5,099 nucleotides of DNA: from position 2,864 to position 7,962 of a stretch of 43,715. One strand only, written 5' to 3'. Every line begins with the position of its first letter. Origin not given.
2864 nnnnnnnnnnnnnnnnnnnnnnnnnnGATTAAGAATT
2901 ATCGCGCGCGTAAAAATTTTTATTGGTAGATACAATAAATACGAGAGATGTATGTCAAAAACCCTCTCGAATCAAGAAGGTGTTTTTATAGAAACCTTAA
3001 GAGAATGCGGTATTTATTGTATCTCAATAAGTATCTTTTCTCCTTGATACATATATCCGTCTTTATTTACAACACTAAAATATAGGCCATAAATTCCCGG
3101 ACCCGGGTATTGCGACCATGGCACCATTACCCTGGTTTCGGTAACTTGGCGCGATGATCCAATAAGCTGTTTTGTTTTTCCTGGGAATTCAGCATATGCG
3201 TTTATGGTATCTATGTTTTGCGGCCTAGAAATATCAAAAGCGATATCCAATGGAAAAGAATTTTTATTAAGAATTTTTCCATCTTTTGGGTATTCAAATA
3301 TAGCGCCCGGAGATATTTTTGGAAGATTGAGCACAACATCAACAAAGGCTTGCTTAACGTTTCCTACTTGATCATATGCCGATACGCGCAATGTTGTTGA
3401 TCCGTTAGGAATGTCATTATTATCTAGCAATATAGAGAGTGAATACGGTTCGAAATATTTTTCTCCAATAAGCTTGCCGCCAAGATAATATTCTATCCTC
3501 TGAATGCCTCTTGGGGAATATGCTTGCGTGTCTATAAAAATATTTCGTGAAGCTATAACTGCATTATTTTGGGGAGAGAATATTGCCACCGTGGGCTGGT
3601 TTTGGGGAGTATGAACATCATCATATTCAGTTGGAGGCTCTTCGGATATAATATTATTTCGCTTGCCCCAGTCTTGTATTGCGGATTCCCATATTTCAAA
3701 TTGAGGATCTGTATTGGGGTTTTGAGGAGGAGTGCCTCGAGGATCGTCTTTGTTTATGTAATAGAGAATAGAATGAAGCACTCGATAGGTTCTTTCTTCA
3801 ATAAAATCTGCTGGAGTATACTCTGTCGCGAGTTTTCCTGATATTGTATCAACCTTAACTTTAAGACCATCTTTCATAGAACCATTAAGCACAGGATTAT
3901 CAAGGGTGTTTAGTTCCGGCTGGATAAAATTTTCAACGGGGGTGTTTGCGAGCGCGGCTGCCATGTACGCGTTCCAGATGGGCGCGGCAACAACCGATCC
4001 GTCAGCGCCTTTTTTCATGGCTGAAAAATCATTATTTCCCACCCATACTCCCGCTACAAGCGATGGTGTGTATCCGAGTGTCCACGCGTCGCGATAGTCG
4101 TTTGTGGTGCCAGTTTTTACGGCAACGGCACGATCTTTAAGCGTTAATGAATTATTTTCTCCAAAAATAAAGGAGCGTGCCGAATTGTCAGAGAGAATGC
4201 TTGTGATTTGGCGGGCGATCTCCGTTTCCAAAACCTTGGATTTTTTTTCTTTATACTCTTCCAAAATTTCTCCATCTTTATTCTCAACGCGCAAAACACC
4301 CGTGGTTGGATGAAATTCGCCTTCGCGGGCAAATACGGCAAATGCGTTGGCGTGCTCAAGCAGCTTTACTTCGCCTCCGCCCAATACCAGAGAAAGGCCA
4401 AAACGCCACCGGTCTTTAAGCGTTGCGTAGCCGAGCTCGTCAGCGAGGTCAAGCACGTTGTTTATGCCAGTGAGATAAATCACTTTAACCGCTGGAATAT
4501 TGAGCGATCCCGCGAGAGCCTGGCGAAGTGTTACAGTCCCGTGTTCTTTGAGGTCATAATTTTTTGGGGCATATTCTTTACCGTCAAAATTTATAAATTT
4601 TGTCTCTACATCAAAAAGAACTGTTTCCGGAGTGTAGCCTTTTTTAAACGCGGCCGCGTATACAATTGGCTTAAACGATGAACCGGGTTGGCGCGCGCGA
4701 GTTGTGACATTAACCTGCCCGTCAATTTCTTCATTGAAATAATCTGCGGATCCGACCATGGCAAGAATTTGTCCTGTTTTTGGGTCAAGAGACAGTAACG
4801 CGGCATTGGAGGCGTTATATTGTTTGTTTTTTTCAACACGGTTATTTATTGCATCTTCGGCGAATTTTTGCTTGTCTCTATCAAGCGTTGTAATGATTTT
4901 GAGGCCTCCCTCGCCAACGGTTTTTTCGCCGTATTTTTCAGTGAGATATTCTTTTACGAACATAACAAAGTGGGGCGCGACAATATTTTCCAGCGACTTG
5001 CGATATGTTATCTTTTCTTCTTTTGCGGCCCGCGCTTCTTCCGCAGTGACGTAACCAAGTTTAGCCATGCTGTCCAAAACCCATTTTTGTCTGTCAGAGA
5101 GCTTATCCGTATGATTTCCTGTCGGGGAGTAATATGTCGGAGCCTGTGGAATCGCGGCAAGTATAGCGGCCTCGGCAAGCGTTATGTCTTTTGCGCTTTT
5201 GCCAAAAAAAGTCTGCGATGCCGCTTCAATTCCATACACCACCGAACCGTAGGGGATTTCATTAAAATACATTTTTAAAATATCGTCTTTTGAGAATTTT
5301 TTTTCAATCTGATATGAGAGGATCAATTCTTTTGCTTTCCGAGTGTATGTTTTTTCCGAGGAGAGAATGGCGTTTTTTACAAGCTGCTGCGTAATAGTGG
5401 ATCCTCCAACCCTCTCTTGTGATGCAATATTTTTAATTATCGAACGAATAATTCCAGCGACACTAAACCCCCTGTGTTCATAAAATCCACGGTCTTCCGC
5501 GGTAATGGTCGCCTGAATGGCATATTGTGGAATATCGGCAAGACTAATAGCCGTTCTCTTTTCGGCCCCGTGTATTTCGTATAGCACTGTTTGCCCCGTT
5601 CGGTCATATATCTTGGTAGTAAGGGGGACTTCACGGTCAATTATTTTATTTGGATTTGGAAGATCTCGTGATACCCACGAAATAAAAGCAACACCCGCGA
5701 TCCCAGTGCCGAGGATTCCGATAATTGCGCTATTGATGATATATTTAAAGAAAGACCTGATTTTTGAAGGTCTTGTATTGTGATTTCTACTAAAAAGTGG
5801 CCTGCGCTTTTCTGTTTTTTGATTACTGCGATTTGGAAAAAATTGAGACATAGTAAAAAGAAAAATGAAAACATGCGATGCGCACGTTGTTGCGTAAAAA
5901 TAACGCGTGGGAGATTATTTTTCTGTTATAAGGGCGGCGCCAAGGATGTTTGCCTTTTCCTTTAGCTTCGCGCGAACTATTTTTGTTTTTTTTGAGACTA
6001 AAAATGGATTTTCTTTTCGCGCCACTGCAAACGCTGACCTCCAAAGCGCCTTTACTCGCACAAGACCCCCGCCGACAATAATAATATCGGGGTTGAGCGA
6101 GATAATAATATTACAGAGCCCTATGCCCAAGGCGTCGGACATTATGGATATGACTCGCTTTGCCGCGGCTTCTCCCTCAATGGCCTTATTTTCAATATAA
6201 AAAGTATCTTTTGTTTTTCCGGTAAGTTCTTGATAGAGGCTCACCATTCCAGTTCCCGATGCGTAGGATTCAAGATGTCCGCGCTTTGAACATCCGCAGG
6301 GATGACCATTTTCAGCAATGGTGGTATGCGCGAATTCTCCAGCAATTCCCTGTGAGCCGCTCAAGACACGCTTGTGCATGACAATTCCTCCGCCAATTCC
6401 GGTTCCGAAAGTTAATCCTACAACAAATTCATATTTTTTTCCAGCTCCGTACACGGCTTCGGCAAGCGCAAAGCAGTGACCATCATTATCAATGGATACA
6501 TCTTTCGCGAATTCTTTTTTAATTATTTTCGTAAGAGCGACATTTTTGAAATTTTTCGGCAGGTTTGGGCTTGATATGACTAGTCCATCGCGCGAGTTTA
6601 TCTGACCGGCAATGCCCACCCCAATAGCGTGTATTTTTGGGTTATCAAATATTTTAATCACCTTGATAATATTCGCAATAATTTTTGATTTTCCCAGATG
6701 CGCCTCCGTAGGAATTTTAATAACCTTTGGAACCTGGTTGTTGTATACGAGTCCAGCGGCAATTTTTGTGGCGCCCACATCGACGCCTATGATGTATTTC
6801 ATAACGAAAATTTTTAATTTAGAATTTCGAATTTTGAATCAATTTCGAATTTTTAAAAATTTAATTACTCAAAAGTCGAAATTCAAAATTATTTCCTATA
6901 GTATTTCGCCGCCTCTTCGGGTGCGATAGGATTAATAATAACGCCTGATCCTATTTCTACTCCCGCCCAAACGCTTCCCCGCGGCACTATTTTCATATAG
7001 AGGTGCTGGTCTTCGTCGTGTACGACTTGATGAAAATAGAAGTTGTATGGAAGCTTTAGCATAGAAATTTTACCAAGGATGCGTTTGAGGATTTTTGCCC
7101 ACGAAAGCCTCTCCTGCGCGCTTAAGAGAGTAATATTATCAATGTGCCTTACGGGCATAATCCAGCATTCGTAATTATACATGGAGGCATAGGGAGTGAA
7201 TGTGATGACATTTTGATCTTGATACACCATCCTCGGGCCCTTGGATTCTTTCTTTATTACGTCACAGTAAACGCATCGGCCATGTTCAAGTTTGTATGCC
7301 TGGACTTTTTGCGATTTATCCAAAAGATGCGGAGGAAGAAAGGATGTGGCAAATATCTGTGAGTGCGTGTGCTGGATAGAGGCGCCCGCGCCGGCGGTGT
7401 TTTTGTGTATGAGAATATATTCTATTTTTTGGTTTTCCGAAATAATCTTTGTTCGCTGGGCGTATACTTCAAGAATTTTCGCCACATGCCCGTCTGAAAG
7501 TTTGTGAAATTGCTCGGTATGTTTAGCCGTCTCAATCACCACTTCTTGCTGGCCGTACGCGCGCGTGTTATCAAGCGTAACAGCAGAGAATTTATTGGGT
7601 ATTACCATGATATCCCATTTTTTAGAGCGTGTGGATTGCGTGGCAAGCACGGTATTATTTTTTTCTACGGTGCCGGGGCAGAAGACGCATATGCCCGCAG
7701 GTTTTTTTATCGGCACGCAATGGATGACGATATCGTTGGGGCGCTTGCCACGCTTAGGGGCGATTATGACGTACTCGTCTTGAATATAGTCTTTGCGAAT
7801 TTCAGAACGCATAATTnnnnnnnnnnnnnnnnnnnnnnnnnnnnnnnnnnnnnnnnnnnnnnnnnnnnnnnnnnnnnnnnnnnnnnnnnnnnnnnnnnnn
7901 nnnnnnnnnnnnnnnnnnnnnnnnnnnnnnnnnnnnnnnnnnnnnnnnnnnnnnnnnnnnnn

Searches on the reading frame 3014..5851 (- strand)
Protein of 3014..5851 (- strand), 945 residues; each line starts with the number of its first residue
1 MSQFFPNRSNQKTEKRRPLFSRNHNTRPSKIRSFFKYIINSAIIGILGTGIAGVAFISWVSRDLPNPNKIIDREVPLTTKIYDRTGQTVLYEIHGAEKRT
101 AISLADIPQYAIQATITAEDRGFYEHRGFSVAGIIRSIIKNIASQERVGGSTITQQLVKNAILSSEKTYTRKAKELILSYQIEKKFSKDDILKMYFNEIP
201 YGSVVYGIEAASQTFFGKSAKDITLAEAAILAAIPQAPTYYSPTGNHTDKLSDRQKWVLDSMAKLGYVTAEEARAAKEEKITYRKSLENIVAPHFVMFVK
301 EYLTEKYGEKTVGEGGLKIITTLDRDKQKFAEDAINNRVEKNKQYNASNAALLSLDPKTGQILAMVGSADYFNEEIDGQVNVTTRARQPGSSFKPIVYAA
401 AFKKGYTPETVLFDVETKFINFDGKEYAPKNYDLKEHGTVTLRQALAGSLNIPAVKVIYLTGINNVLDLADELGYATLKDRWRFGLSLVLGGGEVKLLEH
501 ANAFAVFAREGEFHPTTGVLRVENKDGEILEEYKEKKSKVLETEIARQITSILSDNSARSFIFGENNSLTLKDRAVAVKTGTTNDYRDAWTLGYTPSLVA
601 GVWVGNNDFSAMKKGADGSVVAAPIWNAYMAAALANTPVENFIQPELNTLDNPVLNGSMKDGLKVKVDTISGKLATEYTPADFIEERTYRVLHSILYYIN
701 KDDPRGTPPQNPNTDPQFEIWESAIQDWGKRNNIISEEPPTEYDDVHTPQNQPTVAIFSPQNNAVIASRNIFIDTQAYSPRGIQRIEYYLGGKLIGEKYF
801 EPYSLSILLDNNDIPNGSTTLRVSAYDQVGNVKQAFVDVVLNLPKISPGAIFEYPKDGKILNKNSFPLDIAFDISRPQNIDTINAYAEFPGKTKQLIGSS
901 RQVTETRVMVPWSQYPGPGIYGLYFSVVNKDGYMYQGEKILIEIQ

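Call 7: search_protein_families(library=pfam, proteins=[window:3014-5851:-], max_evalue=0.001)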
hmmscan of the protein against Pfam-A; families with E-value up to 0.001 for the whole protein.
window:3014-5851:- (945 aa): 3 families
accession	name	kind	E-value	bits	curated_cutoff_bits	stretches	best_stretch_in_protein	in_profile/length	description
PF00912.28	Transgly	-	5.6e-61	205.5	27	1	88-262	3-177/178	Transglycosylase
PF00905.27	Transpeptidase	-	2.6e-21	76.6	22.1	1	355-630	6-298/299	Penicillin binding protein transpeptidase domain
PF17957.7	Big_7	-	9.2e-12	45.9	24.1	1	753-823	1-70/70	Bacterial Ig domain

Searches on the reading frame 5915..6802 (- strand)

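Call 7: search_protein_families(library=pfam, proteins=[window:5915-6802:-], max_evalue=0.001)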
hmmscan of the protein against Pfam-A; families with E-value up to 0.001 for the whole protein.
window:5915-6802:- (295 aa): 2 families
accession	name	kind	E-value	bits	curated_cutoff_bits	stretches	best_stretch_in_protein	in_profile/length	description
PF00480.26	ROK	-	2.6e-53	181.9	22.9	1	5-293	2-291/294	ROK family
PF02685.22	Glucokinase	-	0.00021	20.9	22.1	0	8-292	4-310/314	Glucokinase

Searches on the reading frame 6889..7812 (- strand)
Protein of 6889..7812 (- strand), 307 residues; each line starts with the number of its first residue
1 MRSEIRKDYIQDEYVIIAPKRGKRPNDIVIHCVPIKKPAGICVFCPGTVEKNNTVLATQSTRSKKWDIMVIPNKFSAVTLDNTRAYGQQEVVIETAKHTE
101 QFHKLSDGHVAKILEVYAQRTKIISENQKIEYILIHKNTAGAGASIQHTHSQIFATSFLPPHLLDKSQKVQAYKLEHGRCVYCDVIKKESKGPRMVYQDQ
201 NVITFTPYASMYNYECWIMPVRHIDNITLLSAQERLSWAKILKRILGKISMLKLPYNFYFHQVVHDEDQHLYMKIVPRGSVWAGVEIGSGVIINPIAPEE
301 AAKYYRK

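Call 7: search_protein_families(library=pfam, proteins=[window:6889-7812:-], max_evalue=0.001)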
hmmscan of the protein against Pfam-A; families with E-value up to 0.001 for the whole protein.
window:6889-7812:- (307 aa): 5 families
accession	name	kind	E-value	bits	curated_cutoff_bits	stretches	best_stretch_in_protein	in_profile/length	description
PF01087.27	GalP_UDP_transf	-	9.3e-10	39.7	22.1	1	78-160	101-184/184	Galactose-1-phosphate uridyl transferase, N-terminal domain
PF16285.10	DUF4931_N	-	4.8e-07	30.3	24.1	1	63-154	33-119/124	Domain of unknown function (DUF4931) N-terminal domain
PF02744.22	GalP_UDP_tr_C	-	9.9e-05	22.6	29.2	1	168-250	3-86/165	Galactose-1-phosphate uridyl transferase, C-terminal domain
PF01230.28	HIT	-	0.00022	22.2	21.5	0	194-251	7-64/98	HIT domain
PF11969.13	DcpS_C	-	0.00044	21.1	24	0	179-242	1-62/114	Scavenger mRNA decapping enzyme C-term binding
